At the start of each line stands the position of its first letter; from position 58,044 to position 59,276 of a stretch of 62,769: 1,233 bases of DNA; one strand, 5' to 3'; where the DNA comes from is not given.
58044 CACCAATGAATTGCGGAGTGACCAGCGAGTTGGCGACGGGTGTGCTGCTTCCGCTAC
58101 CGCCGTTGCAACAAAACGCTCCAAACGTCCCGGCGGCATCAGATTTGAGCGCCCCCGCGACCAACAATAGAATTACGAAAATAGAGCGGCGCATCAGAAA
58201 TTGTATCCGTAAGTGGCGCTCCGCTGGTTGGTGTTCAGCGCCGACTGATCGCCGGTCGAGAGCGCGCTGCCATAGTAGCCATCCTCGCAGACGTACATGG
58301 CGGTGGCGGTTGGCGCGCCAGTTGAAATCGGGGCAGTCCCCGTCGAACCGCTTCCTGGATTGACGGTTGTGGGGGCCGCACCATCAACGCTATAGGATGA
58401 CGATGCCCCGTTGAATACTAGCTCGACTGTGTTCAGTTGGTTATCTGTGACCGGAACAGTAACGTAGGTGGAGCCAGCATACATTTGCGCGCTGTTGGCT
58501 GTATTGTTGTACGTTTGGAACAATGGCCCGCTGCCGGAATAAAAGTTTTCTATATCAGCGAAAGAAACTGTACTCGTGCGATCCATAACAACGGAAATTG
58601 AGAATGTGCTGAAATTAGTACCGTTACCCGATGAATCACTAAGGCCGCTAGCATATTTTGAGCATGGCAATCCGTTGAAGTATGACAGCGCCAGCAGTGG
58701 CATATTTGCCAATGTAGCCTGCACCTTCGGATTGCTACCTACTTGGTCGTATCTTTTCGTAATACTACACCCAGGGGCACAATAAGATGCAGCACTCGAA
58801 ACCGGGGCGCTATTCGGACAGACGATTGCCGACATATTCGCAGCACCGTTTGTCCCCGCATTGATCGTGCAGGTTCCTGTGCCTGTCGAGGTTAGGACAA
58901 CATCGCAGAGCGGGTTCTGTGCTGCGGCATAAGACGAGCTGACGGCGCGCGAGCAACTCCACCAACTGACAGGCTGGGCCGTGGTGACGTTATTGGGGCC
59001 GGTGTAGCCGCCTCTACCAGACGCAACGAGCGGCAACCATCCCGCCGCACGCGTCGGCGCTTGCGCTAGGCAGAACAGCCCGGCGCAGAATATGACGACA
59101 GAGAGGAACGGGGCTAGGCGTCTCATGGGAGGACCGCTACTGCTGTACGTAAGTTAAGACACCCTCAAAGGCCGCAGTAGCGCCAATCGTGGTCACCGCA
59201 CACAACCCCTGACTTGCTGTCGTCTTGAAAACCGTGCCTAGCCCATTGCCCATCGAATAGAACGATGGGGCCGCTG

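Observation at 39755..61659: Five large fibre-like late proteins carry Sec signal peptides and paired cysteines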

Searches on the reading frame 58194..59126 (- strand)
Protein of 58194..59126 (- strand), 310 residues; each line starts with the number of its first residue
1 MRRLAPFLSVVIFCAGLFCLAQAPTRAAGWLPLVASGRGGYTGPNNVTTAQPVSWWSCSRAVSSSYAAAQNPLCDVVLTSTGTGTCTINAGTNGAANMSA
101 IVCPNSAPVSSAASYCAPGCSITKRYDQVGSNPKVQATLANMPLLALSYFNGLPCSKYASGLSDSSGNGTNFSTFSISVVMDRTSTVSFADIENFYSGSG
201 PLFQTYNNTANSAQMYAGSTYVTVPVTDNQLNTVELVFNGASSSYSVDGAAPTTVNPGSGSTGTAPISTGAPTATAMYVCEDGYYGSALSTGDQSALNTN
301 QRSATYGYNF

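Call 5: search_protein_families(library=pfam, proteins=[window:58194-59126:-], max_evalue=0.1)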
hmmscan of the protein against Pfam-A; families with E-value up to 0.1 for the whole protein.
window:58194-59126:- (310 aa): 0 families

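Call 6: search_protein_families(library=phrogs, proteins=[window:58194-59126:-], max_evalue=0.01)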
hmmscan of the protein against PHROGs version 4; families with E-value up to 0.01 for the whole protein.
window:58194-59126:- (310 aa): 0 families

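Call 79: search_protein_representatives(protein=window:58194-59126:-)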
Query: 310 residues. Proteins with E-value up to 0.001 (for the whole library): 693; up to 1e-10: 310; up to 1e-30: 11. The best 150 are listed.
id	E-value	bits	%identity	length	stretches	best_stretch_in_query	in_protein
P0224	5.3e-100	351.0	100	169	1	142-310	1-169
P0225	1.5e-43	165.7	43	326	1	34-310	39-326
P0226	1.2e-42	162.7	43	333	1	4-310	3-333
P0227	6.8e-38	147.1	39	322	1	10-310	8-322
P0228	9.4e-35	136.8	38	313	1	1-310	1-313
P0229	3.0e-34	135.1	42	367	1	39-310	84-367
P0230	1.4e-33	132.9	40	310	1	11-310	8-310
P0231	2.3e-33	132.2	38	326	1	8-310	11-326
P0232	3.2e-33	131.7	38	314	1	6-310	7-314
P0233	1.4e-32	129.6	38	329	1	1-310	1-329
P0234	2.3e-32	128.9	38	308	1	1-310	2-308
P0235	1.3e-30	123.2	39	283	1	15-251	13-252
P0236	2.3e-30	122.4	39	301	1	52-309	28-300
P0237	2.5e-30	122.2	40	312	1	33-309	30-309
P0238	4.1e-30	121.5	35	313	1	11-310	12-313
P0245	2.3e-27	112.5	39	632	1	32-307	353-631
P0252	1.5e-25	106.6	32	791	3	101-303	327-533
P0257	1.5e-23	99.9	34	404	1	40-310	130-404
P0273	3.6e-21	92.2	34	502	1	26-307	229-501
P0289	8.1e-20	87.7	29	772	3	105-303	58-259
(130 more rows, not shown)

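Call 81: search_protein_families(library=pfam, proteins=[P0225, P0226, P0228, P0230, P0237, P0245, P0252, P0257, P0273, P0289], max_evalue=0.01)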
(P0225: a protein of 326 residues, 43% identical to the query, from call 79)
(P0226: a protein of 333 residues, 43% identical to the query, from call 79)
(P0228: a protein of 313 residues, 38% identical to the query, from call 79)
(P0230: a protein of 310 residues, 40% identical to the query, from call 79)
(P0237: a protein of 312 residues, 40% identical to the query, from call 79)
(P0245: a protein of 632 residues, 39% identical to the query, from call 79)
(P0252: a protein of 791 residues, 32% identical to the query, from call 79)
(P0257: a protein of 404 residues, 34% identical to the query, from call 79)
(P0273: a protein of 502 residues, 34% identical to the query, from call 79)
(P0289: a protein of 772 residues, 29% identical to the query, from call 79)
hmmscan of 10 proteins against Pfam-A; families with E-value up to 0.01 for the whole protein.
P0225 (326 aa): 0 families

P0226 (333 aa): 0 families

P0228 (313 aa): 0 families

P0230 (310 aa): 0 families

P0237 (312 aa): 0 families

P0245 (632 aa): 1 family
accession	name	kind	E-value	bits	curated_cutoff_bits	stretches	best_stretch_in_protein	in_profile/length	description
PF13385.13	Laminin_G_3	-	0.0017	18.9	27.6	1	480-607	1-137/151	Concanavalin A-like lectin/glucanases superfamily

P0252 (791 aa): 1 family
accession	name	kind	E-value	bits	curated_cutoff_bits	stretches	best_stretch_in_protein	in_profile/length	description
PF09206.18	ArabFuran-catal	-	3.8e-30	105.5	25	3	551-627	17-90/315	Alpha-L-arabinofuranosidase B, catalytic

P0257 (404 aa): 1 family
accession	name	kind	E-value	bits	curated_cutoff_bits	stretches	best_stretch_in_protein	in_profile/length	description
PF05345.18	He_PIG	-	1.2e-10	42.1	24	1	47-120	10-88/96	Putative Ig domain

P0273 (502 aa): 1 family
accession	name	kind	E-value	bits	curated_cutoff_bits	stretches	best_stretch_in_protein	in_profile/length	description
PF00622.36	SPRY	-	0.00062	20.3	26.3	1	94-165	12-84/121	SPRY domain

P0289 (772 aa): 2 families
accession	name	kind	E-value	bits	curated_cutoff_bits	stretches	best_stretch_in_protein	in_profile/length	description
PF09206.18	ArabFuran-catal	-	1.4e-30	107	25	3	521-600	13-89/315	Alpha-L-arabinofuranosidase B, catalytic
PF13385.13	Laminin_G_3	-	0.0028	18.2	27.6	1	175-251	69-151/151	Concanavalin A-like lectin/glucanases superfamily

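Call 83: search_solved_structures(query=A4, max_evalue=1, show_alignments=1)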
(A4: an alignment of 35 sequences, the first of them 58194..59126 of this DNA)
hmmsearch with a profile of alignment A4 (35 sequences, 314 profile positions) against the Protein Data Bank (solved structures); distinct sequences matched with E-value up to 1: 5.
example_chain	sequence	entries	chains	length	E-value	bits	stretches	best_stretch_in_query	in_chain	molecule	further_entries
6sxr_A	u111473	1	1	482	0.00023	23.8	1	82-138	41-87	Alpha-L-arabinofuranosidase B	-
1wd3_A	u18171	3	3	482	0.00023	23.8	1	82-138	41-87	alpha-L-arabinofuranosidase B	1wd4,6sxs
2d43_A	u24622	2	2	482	0.00023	23.8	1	82-138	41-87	alpha-L-arabinofuranosidase B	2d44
6sxt_A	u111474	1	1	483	0.00023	23.8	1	82-138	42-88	Alpha-L-arabinofuranosidase B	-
2jd4_A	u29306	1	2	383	0.88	12.1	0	205-269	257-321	LAMININ SUBUNIT ALPHA-1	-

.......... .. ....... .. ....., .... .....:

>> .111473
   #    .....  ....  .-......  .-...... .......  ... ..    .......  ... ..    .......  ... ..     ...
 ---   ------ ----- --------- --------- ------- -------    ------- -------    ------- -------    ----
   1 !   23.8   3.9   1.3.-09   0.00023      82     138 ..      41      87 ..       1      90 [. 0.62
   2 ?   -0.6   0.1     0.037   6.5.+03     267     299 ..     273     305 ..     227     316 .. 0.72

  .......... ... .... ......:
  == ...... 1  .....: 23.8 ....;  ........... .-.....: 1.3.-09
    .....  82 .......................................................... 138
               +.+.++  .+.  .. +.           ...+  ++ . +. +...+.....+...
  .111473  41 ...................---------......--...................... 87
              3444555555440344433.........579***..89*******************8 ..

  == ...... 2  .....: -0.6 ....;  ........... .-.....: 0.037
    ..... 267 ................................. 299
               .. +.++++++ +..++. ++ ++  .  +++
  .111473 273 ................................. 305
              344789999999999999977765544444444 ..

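Call 91: predict_structure(alignment_id=A4)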
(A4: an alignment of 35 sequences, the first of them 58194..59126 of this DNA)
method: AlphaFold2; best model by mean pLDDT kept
length: 310 residues; sequences in the alignment: 35
mean_pLDDT: 86.5   pTM: 0.83
mean pLDDT of the five models: 86.5, 84.3, 84.0, 84.0, 83.8
residues with pLDDT >= 90: 179; 70-90: 95; 50-70: 25; < 50: 11
segments of 3 or more residues with pLDDT < 50: 25-31
pLDDT, mean of each block of 10 residues (from residue 1): 80 83 49 56 95 96 97 96 94 92 79 91 96 92 91 90 84 92 81 64 73 90 93 94 94 93 85 81 95 96 91
secondary structure, 60 per line:
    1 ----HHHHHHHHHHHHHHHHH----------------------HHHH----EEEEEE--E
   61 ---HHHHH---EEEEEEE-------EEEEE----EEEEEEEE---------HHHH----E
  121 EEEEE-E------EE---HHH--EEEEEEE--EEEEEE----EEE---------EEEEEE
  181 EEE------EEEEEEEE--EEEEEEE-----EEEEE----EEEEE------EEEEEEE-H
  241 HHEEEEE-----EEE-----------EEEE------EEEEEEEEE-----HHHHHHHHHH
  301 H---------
elements in order: H5-21 H44-47 E52-57 H64-68 E72-78 E86-90 E95-102 H112-115 E120-125 E144-150 E153-158 E163-165 E175-183 E190-197 E200-206 E212-216 E221-225 E232-238 E243-247 E253-255 E267-270 E277-285 H291-301

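Call 93: fold_search(model_id=the predicted structure, library=pdb)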
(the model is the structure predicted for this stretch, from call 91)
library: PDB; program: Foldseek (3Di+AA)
matches with E <= 10: 1725; with E <= 0.001: 258
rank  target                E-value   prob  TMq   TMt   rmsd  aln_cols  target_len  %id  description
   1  6sxt_A                2.1e-09  1.00  0.65  0.44   3.8       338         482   16  GH54 a-l-arabinofuranosidase soaked with aziridine inhibitor (released 2020-02-26)
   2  6sxr_A                7.1e-09  1.00  0.66  0.44   3.8       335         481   17  E221Q mutant of GH54 a-l-arabinofuranosidase soaked with 4-nitrophenyl a-l-arabinofuranoside (released 2020-02-26)
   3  6sxs_AAA              2.5e-08  1.00  0.64  0.43   4.1       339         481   16  GH54 a-l-arabinofuranosidase soaked with cyclic sulfate inhibitor (released 2020-02-26)
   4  1wd3_A                5.5e-08  1.00  0.66  0.44   4.0       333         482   16  Crystal structure of arabinofuranosidase (released 2004-09-14)
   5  2d43_A                7.2e-08  1.00  0.66  0.44   4.0       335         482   16  Crystal structure of arabinofuranosidase complexed with arabinotriose (released 2006-09-19)
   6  2ags                  1.3e-07  1.00  0.42  0.22   5.1       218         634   13  Trypanosoma rangeli Sialidase in Complex with 2-Keto-3-deoxy-D-glycero-D-galacto-2,3-difluoro-nononic acid (2,3-difluoro (released 2005-11-22)
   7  1n1s                  3.6e-07  1.00  0.39  0.21   7.4       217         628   14  Trypanosoma rangeli sialidase (released 2003-01-07)
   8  3pjq_A                4.0e-07  1.00  0.42  0.22   5.7       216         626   13  Trypanosoma cruzi trans-sialidase-like inactive isoform (including the natural mutation Tyr342His) in complex with lac (released 2011-06-08)
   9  9qc8_B                5.0e-07  1.00  0.39  0.12   7.1       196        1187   10  BoNT-NTNH-HA70 complex from Clostridium botulinum Serotype B1 (released 2025-09-10)
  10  2a75                  6.2e-07  1.00  0.44  0.23   4.0       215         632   14  Trypanosoma rangeli Sialidase In Complex With 2,3- Difluorosialic Acid (Covalent Intermediate) (released 2005-11-22)
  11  1ms1_A                6.2e-07  1.00  0.40  0.21   7.6       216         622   13  Monoclinic form of Trypanosoma cruzi trans-sialidase, in complex with 3-deoxy-2,3-dehydro-N-acetylneuraminic acid (DAN (released 2003-03-25)
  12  1ms0_A                7.8e-07  1.00  0.42  0.23   4.9       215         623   15  Monoclinic form of Trypanosoma cruzi trans-sialidase, in complex with 3-deoxy-2,3-dehydro-N-acetylneuraminic acid (DAN (released 2003-03-25)
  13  1mz5                  8.7e-07  1.00  0.39  0.21   7.6       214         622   14  Trypanosoma rangeli sialidase (released 2002-10-16)
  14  1ms5_B                9.7e-07  1.00  0.43  0.23   5.2       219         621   12  Triclinic form of Trypanosoma cruzi trans-sialidase, soaked with N-acetylneuraminyl-a-2,3-thio-galactoside (NA-S-Gal) (released 2003-03-25)
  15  2fhr                  1.5e-06  1.00  0.44  0.23   4.1       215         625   14  Trypanosoma Rangeli Sialidase In Complex With 2,3- Difluorosialic Acid (Covalent Intermediate) (released 2006-01-17)
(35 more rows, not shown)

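Call 101: fold_search(model_id=the predicted structure, library=viral)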
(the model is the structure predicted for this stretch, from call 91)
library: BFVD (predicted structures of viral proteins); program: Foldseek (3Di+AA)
matches with E <= 10: 1540; with E <= 0.001: 384
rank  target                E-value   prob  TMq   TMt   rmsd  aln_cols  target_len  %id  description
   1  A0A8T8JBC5            6.3e-12  1.00  0.67  0.49  13.0       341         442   19  (no name in the UniProt tables at hand)
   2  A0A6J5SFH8            3.9e-11  1.00  0.52  0.62   3.1       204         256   18  Uncharacterized protein [uncultured Caudovirales phage]
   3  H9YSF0                2.0e-10  1.00  0.63  0.52   3.8       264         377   13  (no name in the UniProt tables at hand)
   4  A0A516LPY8            2.7e-10  1.00  0.67  0.68  13.1       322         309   15  (no name in the UniProt tables at hand)
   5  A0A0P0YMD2            6.5e-10  1.00  0.71  0.42   3.9       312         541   16  (no name in the UniProt tables at hand)
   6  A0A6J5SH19            1.4e-09  1.00  0.50  0.33   3.9       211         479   16  Concanavalin A-like lectin/glucanases superfamily [uncultured Caudovirales phage]
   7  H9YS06                2.2e-09  1.00  0.49  0.57   2.7       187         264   21  (no name in the UniProt tables at hand)
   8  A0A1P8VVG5            2.7e-09  1.00  0.50  0.22   3.1       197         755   21  (no name in the UniProt tables at hand)
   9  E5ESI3                3.8e-09  1.00  0.63  0.19   4.3       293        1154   15  (no name in the UniProt tables at hand)
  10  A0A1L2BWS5            4.2e-09  1.00  0.42  0.58   3.6       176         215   19  ConA-like lectin/glucanase [Nodularia phage vB_NpeS-2AV2]
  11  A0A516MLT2            6.2e-09  1.00  0.52  0.59   2.8       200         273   18  (no name in the UniProt tables at hand)
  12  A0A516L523            6.6e-09  1.00  0.52  0.58   3.1       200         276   18  (no name in the UniProt tables at hand)
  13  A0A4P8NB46            6.6e-09  1.00  0.48  0.25   3.8       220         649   16  Uncharacterized protein [Rheinheimera phage vB_RspM_Barba26A]
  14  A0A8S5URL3            6.6e-09  1.00  0.41  0.12  11.4       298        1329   12  Uncharacterized protein (Fragment) [Siphoviridae sp. ctg6c78]
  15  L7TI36                7.4e-09  1.00  0.48  0.41   3.3       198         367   15  LamG-like jellyroll fold domain-containing protein [Haloarcula vallismortis tailed virus 1]
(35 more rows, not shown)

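Call 106: search_protein_families(library=ncbifam, proteins=[window:58194-59126:-], max_evalue=0.01)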
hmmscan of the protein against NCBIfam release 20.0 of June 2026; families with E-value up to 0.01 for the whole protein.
window:58194-59126:- (310 aa): 0 families
